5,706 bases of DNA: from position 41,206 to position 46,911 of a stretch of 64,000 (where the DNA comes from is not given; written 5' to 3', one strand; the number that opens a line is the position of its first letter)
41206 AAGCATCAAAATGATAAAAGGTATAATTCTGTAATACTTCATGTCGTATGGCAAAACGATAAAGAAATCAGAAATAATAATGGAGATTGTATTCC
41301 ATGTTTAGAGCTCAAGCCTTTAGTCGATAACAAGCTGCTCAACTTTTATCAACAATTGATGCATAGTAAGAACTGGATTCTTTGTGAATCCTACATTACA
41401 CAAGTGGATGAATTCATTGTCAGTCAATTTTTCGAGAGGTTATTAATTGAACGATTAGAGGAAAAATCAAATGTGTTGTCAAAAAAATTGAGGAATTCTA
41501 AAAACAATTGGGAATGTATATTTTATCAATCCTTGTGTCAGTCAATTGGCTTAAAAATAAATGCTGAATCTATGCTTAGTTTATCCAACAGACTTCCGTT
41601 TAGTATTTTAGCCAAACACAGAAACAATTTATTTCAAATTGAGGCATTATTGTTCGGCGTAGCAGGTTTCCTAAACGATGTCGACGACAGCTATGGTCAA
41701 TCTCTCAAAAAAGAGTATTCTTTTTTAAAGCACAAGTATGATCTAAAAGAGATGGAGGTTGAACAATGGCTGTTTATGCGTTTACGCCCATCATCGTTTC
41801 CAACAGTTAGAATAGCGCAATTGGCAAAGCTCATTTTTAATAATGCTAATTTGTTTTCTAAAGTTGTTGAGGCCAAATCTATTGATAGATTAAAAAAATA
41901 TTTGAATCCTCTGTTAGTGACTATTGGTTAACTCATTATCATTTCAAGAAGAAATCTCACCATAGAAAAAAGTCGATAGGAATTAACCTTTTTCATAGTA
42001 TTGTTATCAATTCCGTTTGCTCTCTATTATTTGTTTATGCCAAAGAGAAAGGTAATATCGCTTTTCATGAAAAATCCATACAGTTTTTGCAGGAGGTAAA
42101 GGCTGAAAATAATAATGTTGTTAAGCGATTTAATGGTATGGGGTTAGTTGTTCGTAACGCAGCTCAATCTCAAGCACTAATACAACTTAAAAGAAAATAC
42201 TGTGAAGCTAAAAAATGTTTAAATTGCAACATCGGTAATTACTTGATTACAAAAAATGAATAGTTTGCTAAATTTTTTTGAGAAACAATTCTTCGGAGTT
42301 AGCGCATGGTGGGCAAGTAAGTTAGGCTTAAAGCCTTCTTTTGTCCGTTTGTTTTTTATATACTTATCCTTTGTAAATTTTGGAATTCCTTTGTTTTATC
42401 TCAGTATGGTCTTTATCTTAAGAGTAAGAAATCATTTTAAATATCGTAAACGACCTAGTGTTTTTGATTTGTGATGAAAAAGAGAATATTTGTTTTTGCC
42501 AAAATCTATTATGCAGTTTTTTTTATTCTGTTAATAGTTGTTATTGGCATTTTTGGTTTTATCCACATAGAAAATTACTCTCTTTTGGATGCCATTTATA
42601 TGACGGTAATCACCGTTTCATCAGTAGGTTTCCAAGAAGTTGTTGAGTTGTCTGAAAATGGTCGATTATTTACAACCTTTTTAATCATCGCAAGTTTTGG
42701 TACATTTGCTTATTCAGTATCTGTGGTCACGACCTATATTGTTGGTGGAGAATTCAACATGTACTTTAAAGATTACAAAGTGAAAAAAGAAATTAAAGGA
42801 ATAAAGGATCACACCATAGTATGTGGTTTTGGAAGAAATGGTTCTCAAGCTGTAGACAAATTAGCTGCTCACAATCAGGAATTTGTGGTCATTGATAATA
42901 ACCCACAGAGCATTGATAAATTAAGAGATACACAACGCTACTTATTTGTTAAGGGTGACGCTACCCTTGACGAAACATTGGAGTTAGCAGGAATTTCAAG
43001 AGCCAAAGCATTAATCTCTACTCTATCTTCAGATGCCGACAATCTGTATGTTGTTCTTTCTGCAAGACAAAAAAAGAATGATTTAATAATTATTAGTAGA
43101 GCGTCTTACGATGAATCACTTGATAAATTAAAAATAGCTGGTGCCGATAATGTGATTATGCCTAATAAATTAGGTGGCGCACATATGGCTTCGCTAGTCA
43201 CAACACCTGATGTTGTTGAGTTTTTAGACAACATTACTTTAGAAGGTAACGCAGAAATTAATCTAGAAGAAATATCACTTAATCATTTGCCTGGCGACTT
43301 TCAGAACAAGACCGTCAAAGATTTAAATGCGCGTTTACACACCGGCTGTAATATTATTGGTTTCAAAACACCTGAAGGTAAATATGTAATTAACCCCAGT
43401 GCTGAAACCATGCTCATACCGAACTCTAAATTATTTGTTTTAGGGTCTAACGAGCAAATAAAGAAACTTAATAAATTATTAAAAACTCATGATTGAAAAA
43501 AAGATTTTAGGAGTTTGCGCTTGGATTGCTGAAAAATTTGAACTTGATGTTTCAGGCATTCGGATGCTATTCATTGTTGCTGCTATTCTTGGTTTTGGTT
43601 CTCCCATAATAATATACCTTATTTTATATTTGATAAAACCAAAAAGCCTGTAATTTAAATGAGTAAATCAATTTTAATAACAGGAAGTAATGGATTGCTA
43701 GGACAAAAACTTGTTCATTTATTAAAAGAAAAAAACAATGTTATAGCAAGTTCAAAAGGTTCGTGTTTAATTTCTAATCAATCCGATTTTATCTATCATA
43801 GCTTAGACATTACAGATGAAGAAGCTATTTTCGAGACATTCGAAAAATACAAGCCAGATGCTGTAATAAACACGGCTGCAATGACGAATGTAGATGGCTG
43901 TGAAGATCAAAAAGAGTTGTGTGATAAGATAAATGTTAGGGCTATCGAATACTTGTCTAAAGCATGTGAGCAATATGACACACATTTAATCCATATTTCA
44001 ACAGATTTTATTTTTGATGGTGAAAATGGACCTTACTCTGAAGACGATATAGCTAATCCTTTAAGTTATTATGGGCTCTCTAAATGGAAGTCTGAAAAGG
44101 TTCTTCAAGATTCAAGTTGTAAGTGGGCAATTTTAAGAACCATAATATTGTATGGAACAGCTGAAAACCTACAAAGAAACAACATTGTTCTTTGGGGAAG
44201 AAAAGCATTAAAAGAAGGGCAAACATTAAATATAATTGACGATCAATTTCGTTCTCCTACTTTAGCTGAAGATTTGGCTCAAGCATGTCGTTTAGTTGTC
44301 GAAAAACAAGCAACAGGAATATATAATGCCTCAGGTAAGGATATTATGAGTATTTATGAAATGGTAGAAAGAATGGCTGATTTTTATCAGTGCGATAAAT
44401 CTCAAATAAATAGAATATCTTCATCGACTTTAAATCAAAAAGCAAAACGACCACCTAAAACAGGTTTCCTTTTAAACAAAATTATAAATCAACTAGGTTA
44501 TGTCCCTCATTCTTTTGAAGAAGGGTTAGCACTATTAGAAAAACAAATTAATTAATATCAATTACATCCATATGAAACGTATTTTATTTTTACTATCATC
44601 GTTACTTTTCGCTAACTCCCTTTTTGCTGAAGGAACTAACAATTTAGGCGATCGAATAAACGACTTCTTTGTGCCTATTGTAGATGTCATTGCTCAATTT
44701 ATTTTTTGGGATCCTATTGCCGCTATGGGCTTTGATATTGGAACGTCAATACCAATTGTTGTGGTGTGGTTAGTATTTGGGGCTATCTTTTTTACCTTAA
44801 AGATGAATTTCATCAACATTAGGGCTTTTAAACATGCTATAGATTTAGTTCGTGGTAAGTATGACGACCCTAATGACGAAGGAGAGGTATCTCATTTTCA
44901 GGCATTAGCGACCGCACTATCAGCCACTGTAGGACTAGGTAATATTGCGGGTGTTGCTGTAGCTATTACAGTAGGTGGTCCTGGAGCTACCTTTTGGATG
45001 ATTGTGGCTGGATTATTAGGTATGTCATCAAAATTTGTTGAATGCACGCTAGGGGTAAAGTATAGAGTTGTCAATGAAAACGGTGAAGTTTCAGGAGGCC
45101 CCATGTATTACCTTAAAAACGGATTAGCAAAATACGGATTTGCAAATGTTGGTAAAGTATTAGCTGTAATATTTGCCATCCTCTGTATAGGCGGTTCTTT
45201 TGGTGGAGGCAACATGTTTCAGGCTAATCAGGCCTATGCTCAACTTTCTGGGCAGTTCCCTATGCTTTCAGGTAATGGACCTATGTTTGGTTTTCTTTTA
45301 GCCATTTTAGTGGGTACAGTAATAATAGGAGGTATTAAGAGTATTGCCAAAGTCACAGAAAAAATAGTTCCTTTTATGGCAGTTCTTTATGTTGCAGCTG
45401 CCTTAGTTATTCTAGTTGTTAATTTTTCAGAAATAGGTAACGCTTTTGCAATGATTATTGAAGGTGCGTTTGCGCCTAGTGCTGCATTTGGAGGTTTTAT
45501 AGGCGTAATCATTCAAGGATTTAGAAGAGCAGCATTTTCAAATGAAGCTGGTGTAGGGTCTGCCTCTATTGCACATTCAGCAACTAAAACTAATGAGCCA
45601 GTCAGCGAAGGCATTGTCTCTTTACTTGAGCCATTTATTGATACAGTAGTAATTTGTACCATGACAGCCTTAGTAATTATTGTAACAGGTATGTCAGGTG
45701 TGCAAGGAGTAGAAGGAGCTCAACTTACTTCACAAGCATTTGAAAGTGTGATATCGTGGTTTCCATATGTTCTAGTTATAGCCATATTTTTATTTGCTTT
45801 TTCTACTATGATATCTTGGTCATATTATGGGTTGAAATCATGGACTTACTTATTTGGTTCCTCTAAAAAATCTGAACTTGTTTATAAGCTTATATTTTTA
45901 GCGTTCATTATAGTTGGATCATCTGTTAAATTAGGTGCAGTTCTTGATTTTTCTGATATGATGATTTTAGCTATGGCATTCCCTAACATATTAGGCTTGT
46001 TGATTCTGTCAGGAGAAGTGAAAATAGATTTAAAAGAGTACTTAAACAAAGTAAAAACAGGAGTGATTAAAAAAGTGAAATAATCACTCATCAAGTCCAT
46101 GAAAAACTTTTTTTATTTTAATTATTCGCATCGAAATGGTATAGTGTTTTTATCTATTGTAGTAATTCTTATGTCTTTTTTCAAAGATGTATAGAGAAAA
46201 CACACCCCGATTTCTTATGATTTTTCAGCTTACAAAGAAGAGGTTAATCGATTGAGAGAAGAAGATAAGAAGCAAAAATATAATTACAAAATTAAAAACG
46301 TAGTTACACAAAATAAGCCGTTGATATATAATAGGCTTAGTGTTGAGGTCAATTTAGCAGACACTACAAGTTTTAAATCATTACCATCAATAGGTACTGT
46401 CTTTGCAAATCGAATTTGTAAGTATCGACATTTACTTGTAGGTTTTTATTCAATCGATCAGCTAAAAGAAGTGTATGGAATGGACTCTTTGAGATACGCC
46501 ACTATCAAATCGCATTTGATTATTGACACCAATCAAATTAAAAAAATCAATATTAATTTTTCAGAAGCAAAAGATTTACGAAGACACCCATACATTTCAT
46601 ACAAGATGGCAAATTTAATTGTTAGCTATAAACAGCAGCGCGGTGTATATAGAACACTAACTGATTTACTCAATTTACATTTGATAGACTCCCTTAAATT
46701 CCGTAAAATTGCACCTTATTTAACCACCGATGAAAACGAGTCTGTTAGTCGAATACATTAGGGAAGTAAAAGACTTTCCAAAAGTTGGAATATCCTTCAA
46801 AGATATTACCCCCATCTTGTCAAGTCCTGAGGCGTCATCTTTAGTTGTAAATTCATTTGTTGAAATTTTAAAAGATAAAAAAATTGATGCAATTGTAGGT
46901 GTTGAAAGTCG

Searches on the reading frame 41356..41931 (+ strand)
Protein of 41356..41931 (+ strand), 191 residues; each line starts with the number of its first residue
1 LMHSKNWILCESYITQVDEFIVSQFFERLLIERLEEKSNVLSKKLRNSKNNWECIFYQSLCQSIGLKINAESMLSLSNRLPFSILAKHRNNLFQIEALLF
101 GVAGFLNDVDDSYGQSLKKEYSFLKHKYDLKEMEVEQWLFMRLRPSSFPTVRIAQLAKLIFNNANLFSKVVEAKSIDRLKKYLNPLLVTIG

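Call 49: search_protein_families(library=pfam, proteins=[window:41356-41931:+], max_evalue=0.001)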
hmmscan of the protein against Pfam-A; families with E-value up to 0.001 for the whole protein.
window:41356-41931:+ (191 aa): 1 family
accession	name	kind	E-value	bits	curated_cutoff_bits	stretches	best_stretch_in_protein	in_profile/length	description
PF11013.13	DUF2851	-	6.7e-63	213.4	25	1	1-184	121-305/375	Protein of unknown function (DUF2851)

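Call 54: find_encoding_contigs(protein=window:41356-41931:+, flank=1500, max_places=10)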
Protein window:41356-41931:+ (191 aa): no gene with exactly this product is on record in the collection.

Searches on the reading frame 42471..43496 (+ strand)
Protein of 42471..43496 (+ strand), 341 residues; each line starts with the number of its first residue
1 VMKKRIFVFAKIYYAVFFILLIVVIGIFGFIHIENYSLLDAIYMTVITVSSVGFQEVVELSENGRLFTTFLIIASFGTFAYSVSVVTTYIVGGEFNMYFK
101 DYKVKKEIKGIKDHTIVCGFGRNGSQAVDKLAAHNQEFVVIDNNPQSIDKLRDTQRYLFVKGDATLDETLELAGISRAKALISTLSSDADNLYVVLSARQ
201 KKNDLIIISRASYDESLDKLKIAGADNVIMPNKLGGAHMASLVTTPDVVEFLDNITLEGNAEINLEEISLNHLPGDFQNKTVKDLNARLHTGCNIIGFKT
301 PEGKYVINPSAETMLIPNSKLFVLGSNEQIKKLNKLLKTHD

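Call 49: search_protein_families(library=pfam, proteins=[window:42471-43496:+], max_evalue=0.001)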
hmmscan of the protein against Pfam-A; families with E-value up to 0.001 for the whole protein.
window:42471-43496:+ (341 aa): 3 families
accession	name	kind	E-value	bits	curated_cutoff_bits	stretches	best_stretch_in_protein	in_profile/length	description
PF02254.24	TrkA_N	-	4.8e-32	111.1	23.8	1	116-231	2-116/116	TrkA-N domain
PF02080.26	TrkA_C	-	2e-10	40.9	27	1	279-337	14-70/71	TrkA-C domain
PF07885.22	Ion_trans_2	-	2.5e-09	37.3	22.5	1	18-90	2-77/79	Ion channel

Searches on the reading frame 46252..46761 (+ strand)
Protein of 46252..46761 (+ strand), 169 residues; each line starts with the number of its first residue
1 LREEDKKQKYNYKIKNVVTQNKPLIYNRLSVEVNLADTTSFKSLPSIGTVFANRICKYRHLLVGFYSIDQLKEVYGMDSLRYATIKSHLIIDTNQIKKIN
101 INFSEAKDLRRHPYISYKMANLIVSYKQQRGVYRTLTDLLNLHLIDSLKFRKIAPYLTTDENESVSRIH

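Call 49: search_protein_families(library=pfam, proteins=[window:46252-46761:+], max_evalue=0.001)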
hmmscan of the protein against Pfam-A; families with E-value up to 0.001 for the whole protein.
window:46252-46761:+ (169 aa): 1 family
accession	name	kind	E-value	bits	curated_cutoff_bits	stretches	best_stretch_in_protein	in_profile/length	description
PF12836.13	HHH_3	-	4e-25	88.1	27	2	96-158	3-65/65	Helix-hairpin-helix motif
